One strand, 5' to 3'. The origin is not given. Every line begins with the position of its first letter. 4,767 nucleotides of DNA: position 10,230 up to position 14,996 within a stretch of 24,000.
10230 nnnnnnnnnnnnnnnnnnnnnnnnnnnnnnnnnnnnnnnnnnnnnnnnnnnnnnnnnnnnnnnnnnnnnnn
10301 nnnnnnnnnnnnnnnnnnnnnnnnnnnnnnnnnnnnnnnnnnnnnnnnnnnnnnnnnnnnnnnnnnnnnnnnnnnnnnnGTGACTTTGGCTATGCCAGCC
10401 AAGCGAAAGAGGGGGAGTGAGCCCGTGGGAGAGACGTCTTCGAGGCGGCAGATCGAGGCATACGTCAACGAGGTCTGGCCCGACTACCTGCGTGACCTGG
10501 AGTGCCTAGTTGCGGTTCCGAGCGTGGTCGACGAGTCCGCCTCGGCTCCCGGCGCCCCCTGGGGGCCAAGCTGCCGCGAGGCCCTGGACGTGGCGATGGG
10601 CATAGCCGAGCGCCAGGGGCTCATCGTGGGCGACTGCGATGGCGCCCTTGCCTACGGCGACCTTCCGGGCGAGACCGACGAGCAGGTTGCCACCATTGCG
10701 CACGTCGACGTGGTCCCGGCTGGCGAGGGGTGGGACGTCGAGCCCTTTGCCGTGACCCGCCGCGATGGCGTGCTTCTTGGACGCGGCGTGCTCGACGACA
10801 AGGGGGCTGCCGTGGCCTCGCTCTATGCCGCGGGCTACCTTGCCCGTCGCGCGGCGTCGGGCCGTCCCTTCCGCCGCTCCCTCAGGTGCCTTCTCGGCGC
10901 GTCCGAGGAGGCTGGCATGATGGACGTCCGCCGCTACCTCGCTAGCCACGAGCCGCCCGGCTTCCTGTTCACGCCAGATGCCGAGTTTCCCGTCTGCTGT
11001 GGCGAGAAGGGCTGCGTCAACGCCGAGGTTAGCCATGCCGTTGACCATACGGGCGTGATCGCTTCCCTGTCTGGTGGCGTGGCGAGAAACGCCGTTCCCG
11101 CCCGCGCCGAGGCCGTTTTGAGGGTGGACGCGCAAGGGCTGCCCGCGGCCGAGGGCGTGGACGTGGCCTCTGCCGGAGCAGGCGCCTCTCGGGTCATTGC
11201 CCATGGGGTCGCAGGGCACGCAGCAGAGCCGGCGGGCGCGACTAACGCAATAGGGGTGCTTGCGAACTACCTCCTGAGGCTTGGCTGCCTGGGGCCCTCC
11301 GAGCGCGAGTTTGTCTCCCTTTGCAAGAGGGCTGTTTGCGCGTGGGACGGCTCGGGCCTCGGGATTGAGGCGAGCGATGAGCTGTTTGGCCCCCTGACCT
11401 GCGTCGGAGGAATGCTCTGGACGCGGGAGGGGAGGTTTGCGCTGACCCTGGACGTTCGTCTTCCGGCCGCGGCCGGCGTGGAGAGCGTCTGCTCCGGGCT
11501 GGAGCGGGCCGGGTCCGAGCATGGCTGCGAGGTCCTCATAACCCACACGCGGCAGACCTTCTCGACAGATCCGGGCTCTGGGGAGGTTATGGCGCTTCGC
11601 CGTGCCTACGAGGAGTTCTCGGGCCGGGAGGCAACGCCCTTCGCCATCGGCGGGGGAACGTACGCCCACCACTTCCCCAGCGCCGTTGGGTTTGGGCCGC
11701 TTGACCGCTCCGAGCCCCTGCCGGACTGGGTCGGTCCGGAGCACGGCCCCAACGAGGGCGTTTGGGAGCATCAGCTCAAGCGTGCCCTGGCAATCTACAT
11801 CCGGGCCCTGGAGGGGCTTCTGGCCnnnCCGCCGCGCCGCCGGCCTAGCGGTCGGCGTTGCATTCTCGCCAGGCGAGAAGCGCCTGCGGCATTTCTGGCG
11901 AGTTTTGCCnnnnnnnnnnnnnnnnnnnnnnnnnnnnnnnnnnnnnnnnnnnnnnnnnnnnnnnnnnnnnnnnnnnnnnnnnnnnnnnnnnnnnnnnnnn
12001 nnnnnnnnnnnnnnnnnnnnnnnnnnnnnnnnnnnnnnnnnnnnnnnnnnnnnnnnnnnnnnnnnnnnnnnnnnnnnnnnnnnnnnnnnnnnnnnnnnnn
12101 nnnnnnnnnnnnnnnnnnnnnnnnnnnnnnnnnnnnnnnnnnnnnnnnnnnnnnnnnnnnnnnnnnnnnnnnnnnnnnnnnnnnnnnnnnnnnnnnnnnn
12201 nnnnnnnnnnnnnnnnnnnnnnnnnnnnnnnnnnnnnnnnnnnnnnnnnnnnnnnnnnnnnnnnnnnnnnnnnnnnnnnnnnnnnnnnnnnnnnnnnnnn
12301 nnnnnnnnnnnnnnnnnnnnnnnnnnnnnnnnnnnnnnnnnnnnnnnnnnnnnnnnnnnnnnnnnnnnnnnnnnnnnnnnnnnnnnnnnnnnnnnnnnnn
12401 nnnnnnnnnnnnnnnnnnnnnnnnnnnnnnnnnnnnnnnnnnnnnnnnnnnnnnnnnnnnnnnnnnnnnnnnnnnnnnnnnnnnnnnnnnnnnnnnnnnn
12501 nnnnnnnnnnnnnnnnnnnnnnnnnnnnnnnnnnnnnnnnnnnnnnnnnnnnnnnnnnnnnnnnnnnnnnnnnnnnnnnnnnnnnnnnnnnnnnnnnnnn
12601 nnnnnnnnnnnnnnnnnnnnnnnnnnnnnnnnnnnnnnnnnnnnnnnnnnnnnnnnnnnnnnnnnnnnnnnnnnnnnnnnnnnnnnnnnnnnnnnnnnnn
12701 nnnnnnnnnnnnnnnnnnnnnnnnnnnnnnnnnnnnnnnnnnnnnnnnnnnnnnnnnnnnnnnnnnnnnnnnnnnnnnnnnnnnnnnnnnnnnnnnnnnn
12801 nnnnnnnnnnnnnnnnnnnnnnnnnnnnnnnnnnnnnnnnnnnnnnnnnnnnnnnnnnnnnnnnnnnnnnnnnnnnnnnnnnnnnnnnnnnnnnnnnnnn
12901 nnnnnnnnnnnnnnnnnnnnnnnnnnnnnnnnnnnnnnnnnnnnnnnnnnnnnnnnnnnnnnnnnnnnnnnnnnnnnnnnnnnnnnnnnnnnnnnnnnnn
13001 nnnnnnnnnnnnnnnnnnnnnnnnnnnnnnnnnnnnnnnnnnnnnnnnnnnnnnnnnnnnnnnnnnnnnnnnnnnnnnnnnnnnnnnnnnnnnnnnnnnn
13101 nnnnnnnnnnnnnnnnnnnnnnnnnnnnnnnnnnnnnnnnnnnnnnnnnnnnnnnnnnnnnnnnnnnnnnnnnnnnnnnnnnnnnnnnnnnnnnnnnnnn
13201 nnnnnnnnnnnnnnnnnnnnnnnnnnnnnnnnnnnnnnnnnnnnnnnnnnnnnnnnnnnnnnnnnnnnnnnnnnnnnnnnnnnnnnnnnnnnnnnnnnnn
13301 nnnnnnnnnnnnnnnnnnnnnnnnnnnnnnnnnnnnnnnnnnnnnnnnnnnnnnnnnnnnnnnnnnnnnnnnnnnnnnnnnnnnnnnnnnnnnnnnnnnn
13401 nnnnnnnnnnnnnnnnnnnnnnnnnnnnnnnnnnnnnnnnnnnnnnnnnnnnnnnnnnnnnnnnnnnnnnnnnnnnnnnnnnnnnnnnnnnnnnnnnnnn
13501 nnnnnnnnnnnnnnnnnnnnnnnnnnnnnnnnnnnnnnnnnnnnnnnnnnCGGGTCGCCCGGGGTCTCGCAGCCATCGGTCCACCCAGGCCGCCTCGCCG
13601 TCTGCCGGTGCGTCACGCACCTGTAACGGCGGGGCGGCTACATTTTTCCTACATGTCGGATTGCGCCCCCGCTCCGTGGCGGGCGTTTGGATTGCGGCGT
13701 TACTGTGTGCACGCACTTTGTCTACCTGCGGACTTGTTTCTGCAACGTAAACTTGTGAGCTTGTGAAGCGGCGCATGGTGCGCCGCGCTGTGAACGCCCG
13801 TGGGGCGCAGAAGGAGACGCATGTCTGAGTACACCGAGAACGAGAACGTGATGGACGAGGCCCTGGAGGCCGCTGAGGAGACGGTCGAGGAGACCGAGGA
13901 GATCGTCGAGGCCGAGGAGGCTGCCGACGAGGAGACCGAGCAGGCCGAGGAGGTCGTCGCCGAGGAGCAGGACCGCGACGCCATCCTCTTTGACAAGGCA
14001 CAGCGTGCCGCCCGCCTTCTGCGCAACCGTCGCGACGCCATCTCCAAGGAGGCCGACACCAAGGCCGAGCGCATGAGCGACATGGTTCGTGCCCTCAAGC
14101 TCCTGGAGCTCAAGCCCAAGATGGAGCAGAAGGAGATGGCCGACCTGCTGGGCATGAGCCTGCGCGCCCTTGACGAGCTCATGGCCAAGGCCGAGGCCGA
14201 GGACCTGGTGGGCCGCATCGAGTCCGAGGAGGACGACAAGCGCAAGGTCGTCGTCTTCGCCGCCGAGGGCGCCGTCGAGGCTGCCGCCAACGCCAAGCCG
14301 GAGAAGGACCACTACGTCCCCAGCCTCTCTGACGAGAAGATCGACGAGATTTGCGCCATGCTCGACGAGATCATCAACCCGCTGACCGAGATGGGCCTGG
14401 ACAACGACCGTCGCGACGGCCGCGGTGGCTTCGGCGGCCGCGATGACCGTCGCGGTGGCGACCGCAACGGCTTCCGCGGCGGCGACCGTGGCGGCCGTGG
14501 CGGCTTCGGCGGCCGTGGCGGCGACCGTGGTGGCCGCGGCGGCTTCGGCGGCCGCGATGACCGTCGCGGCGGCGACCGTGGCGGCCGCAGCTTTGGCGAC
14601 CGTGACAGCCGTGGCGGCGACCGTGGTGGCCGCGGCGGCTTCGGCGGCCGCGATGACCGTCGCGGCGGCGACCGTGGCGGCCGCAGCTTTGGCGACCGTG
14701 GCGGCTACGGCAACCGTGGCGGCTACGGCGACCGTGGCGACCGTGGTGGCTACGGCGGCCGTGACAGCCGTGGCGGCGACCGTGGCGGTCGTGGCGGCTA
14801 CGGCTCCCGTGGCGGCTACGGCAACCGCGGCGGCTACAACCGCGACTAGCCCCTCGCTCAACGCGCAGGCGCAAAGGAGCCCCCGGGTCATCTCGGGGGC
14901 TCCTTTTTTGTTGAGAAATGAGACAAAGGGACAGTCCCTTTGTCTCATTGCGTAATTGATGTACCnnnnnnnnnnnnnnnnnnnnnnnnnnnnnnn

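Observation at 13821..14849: Bacterial protein with acidic N-terminus, MarR-like core and a ~150-aa eukaryote-style RGG/GAR tail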

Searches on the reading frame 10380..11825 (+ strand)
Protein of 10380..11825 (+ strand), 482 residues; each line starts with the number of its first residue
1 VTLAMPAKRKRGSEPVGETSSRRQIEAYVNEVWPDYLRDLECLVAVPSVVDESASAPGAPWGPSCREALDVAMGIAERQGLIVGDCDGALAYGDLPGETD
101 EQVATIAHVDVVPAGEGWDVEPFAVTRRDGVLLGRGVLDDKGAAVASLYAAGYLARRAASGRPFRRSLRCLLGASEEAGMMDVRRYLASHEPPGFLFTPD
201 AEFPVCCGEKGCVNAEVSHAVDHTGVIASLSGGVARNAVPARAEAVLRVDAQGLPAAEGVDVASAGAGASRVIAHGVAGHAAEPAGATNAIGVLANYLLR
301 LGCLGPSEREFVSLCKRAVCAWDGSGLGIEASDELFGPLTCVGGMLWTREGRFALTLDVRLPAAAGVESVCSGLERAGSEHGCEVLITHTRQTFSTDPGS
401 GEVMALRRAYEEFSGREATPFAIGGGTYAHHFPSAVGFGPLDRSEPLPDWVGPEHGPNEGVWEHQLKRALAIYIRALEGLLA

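Call 60: search_protein_families(library=pfam, proteins=[window:10380-11825:+], max_evalue=0.00001)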
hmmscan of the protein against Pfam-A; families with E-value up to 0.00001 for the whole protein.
window:10380-11825:+ (482 aa): 2 families
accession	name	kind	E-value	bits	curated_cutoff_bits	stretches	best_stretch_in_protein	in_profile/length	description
PF01546.33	Peptidase_M20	-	1e-19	71.7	24.6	1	106-478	3-205/206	Peptidase family M20/M25/M40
PF07687.19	M20_dimer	-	3.7e-06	27.3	21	0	264-301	3-40/107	Peptidase dimerisation domain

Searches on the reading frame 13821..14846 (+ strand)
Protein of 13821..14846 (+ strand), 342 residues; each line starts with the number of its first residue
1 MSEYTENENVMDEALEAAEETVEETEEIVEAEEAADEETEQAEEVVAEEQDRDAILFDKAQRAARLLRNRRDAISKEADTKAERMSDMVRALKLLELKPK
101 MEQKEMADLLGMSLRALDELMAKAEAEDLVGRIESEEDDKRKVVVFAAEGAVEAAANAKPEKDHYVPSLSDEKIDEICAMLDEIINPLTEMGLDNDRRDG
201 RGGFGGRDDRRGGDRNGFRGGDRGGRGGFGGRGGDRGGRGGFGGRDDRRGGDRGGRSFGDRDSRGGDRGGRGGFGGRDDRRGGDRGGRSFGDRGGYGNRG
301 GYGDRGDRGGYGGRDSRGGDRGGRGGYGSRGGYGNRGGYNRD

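Call 4: search_protein_families(library=pfam, proteins=[window:13821-14846:+], max_evalue=10)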
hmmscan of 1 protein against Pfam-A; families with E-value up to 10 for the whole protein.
window:13821-14846:+ (342 aa): 1 family
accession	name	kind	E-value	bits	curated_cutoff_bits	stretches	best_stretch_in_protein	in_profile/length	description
PF04637.17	Herpes_pp85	-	0.0012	17.8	19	1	39-117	118-196/542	Herpesvirus phosphoprotein 85 (HHV6-7 U14/HCMV UL25)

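Call 5: search_protein_families(library=ncbifam, proteins=[window:13821-14846:+], max_evalue=10)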
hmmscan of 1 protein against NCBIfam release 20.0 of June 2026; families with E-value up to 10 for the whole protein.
window:13821-14846:+ (342 aa): 5 families
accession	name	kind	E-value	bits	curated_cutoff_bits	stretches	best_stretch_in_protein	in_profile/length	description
TIGR02337.1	HpaR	equivalog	1.7e-05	24.7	121.2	1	90-185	32-130/130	homoprotocatechuate degradation operon regulator HpaR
NF053777.1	Saro0803TransReg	equivalog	0.00081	19.1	200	1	88-184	39-138/140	Saro_0803 family transcriptional regulator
TIGR04176.1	MarR_EPS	equivalog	0.0065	16.5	88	1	89-117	7-35/105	MarR family EPS-associated transcriptional regulator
TIGR04472.1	reg_rSAM_mob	hypoth_equivalog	0.026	14.5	240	1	102-156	47-100/141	radical SAM mobile pair system MarR family transcriptional regulator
NF052638.1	TransRegOhrRVib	equivalog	0.11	12.2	200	1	99-185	50-137/141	transcriptional regulator OhrR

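Call 35: list_cluster_members(proteins=[window:13821-14846:+, L027:5827-6735:+, P0135])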
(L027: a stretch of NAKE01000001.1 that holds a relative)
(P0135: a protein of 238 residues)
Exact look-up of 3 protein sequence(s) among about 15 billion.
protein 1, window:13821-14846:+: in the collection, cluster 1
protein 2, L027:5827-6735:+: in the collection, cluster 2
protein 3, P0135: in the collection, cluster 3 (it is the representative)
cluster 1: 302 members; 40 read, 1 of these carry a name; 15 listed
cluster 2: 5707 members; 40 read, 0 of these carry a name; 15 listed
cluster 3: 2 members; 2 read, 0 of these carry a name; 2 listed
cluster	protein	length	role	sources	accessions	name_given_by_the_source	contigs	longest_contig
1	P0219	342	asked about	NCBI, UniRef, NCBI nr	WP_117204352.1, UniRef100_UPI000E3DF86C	hypothetical protein [Paratractidigestivibacter faecalis] | hypothetical protein n=1 Tax=Paratractidigestivibacter faecalis TaxID=2292441 ...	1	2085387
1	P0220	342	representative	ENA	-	-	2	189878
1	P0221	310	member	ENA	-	-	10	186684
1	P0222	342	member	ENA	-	-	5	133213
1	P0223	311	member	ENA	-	-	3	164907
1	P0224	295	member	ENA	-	-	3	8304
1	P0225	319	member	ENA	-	-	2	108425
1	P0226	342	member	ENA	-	-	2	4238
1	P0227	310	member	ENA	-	-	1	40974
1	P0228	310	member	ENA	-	-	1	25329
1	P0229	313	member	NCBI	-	-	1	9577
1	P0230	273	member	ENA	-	-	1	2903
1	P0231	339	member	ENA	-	-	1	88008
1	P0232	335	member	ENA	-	-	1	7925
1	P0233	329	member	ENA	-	-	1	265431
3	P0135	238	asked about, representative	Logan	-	-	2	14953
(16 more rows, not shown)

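Call 50: predict_structure(alignment_id=A3)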
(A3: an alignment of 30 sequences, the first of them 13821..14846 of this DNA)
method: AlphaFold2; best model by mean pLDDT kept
length: 342 residues; sequences in the alignment: 30
mean_pLDDT: 59.5   pTM: 0.41
mean pLDDT of the five models: 59.5, 59.1, 58.9, 54.9, 51.9
residues with pLDDT >= 90: 45; 70-90: 96; 50-70: 11; < 50: 190
segments of 3 or more residues with pLDDT < 50: 1-47, 200-342
pLDDT, mean of each block of 10 residues (from residue 1): 42 41 37 38 48 89 93 88 88 88 90 90 86 77 83 79 81 92 92 70 47 42 41 39 38 38 39 41 35 34 35 34 34 37 37
secondary structure, 60 per line:
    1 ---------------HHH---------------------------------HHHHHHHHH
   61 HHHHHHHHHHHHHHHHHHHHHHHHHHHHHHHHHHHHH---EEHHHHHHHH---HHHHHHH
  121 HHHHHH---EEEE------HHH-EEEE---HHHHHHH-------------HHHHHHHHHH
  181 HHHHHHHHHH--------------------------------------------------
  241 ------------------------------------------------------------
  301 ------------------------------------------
elements in order: H52-97 H103-110 H114-126 E130-133 E144-147 H151-157 H171-190

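Call 57: search_protein_families(library=phrogs, proteins=[window:13821-14846:+], max_evalue=0.01)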
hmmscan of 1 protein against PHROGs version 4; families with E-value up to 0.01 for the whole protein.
window:13821-14846:+ (342 aa): 0 families

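Call 58: search_protein_families(library=padloc, proteins=[window:13821-14846:+], max_evalue=0.01)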
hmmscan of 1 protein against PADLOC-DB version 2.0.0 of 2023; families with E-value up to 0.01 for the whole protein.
window:13821-14846:+ (342 aa): 1 family
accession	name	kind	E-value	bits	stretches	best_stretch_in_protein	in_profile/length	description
PDLC01438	Csa3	-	0.0058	14.7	1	26-176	112-208/305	"CAS-I,CAS-II,CAS-III,CAS-IV,CAS-V,CAS-VI; associated_signaling"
